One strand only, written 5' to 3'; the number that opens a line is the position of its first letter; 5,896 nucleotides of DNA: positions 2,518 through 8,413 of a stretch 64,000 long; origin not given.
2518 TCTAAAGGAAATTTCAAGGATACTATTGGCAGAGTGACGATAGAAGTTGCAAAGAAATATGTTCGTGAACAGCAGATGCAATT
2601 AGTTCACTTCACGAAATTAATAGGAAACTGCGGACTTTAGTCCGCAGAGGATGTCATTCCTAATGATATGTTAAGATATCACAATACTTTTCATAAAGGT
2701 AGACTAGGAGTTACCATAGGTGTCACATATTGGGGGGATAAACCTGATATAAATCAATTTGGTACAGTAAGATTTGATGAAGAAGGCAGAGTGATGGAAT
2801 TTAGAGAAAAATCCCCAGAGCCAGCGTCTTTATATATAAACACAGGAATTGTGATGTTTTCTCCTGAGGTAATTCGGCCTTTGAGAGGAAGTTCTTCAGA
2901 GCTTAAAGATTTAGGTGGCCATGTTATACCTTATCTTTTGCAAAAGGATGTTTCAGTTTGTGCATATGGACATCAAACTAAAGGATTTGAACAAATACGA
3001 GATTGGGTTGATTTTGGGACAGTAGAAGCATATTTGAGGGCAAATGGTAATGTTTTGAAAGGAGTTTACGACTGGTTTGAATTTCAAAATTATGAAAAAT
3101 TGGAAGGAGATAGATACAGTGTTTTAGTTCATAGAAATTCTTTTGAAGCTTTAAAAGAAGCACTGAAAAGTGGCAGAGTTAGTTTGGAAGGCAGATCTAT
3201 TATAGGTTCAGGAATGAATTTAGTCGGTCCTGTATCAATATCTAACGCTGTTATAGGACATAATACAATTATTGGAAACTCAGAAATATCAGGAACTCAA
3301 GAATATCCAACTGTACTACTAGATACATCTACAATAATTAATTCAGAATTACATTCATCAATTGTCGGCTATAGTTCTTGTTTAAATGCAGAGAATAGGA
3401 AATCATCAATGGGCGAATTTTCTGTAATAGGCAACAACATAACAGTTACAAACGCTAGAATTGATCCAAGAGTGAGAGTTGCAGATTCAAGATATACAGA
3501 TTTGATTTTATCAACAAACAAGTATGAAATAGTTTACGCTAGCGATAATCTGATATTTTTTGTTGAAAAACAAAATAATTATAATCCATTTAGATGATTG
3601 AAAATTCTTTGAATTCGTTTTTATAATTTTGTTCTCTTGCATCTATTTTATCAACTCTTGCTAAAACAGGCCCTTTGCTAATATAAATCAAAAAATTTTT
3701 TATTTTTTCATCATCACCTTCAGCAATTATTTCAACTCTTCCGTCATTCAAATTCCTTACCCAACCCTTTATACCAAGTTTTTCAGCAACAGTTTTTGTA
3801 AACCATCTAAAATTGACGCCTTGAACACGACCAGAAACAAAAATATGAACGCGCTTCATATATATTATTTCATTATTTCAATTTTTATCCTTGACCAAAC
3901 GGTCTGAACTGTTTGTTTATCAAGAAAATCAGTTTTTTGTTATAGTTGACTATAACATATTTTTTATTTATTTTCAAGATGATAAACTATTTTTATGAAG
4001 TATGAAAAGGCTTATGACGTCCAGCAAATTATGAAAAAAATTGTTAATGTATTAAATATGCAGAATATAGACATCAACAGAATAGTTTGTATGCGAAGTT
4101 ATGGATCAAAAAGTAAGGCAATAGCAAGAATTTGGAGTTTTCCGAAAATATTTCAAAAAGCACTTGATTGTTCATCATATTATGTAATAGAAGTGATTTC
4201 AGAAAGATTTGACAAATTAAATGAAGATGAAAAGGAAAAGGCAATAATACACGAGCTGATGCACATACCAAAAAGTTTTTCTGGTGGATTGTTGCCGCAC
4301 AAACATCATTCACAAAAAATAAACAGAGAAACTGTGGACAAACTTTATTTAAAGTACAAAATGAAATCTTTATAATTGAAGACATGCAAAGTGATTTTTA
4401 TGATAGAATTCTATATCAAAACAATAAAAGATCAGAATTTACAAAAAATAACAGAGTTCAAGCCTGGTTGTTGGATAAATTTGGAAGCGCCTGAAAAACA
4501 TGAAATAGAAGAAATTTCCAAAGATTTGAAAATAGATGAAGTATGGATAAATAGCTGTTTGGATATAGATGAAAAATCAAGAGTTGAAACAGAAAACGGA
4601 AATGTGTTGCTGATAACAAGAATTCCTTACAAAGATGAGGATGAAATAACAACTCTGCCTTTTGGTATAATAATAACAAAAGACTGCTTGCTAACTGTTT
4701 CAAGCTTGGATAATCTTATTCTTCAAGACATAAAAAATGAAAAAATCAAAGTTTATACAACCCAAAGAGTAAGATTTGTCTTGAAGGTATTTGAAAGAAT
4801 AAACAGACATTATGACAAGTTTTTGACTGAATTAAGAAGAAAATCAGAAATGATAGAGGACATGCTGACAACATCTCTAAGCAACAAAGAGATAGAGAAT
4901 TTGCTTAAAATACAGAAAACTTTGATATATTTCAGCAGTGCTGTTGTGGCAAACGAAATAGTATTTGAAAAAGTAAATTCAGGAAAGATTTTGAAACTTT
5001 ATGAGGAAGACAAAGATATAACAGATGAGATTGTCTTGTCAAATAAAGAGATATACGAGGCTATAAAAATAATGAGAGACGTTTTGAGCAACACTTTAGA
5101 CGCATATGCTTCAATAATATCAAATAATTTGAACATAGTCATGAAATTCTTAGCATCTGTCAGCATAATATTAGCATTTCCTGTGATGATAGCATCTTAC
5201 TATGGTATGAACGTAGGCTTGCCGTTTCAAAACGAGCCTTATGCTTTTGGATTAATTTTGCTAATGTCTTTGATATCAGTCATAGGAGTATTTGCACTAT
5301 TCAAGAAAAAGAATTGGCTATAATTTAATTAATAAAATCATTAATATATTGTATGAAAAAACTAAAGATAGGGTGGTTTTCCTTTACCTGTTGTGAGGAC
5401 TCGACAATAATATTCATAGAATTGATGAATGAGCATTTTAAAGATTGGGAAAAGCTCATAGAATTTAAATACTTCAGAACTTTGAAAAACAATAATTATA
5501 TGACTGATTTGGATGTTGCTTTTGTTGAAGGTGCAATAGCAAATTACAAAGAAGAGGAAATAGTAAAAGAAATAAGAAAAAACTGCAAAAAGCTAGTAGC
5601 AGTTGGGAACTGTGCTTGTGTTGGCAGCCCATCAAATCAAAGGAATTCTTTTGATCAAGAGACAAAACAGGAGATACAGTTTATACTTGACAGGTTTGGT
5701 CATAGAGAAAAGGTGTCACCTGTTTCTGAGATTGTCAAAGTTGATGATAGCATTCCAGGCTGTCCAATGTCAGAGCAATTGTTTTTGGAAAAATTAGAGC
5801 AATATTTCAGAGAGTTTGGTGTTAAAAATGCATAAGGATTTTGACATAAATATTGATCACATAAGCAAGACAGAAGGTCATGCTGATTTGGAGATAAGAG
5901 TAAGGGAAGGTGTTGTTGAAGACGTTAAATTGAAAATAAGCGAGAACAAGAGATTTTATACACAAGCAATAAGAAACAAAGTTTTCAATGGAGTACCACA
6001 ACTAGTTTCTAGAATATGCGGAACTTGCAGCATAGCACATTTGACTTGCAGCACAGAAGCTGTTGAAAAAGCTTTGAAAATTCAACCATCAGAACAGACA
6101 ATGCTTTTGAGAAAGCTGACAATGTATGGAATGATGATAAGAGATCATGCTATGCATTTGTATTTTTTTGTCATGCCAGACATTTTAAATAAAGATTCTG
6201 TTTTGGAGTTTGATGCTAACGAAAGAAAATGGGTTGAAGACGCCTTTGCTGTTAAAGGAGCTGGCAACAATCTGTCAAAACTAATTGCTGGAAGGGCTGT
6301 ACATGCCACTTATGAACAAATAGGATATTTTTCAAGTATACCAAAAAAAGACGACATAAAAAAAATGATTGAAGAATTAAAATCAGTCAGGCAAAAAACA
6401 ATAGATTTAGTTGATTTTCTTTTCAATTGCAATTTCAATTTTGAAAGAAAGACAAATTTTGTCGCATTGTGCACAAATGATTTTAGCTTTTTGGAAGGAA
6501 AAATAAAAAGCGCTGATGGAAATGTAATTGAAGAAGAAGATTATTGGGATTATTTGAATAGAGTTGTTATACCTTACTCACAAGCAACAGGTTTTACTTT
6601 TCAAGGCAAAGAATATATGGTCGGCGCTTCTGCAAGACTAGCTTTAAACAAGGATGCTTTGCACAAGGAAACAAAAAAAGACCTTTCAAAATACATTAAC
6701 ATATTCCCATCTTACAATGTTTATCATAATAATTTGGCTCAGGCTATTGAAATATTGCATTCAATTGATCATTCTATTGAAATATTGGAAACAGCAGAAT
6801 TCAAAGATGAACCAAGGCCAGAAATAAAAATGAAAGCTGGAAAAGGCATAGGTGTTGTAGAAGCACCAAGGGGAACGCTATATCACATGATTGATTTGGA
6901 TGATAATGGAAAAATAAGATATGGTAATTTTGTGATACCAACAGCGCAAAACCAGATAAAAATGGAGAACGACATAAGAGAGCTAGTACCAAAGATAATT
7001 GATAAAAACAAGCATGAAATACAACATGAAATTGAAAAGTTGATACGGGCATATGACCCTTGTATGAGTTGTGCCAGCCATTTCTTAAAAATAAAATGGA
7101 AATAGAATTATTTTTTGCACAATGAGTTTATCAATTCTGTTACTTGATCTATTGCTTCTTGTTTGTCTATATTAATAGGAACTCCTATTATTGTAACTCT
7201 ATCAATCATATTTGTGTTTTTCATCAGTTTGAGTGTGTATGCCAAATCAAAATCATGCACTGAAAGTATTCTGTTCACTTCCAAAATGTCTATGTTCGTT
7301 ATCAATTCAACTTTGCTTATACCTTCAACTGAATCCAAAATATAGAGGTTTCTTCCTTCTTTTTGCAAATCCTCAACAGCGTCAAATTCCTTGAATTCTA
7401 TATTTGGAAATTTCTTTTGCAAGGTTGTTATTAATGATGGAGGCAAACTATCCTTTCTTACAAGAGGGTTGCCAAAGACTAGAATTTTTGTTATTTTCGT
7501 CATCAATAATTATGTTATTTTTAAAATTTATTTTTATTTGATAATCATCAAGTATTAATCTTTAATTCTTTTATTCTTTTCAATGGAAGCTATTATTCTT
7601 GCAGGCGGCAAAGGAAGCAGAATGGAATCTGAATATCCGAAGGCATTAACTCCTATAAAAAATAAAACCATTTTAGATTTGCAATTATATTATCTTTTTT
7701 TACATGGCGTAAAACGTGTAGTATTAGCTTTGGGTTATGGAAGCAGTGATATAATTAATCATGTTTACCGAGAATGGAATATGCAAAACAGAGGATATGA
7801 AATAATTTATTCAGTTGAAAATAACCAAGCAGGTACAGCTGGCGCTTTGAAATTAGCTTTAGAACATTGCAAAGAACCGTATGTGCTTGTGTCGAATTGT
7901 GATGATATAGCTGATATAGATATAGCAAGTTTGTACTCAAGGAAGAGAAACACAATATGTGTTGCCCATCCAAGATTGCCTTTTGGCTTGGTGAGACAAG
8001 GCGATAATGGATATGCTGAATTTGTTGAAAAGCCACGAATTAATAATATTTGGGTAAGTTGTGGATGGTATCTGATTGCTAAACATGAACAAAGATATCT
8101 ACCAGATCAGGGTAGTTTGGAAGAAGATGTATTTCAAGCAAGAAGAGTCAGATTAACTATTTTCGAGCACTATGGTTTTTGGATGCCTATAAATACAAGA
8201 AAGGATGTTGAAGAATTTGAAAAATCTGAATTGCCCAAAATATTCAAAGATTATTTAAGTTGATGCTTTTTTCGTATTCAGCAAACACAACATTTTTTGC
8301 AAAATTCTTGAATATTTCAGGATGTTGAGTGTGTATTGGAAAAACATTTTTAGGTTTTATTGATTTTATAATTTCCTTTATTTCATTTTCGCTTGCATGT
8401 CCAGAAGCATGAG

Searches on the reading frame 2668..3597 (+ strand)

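Call 57: search_protein_families(library=pfam, proteins=[window:2668-3597:+], max_evalue=0.000001)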
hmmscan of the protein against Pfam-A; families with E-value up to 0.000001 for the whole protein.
window:2668-3597:+ (309 aa): 1 family
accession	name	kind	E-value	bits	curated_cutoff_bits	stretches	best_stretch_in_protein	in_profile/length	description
PF00483.29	NTP_transferase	-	2.3e-12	47.5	21.2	1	14-130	132-243/245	Nucleotidyl transferase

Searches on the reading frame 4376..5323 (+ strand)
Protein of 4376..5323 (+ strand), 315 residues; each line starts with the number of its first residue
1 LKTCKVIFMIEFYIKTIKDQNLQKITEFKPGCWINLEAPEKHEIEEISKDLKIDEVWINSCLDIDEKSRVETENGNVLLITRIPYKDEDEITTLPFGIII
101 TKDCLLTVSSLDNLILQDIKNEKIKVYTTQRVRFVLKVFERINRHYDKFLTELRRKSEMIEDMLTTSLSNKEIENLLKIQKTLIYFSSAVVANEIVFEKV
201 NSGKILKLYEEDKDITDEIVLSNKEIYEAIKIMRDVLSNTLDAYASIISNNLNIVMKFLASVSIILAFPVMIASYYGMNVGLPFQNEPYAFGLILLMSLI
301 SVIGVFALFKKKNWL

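Call 57: search_protein_families(library=pfam, proteins=[window:4376-5323:+], max_evalue=0.000001)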
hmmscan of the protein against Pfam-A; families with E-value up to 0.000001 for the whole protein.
window:4376-5323:+ (315 aa): 1 family
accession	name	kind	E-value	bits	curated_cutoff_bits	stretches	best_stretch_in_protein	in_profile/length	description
PF01544.23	CorA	-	3.4e-51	174.7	27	1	32-311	5-292/292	CorA-like Mg2+ transporter protein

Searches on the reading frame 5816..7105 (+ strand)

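Call 57: search_protein_families(library=pfam, proteins=[window:5816-7105:+], max_evalue=0.000001)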
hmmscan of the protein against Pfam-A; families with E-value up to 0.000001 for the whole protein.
window:5816-7105:+ (429 aa): 1 family
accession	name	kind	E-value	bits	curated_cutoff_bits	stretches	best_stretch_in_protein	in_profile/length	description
PF00374.24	NiFeSe_Hases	-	7.1e-29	101.6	25.8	2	59-138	14-93/508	Nickel-dependent hydrogenase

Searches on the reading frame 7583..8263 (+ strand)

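Call 37: search_protein_families(library=pfam, proteins=[window:7583-8263:+], max_evalue=0.00001)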
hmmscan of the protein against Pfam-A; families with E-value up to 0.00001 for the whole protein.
window:7583-8263:+ (226 aa): 2 families
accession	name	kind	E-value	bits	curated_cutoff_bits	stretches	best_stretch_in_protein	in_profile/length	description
PF00483.29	NTP_transferase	-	3.8e-14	53.3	21.2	1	3-164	2-179/245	Nucleotidyl transferase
PF12804.13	NTP_transf_3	-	7.4e-14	52.7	27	1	3-107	1-95/160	MobA-like NTP transferase domain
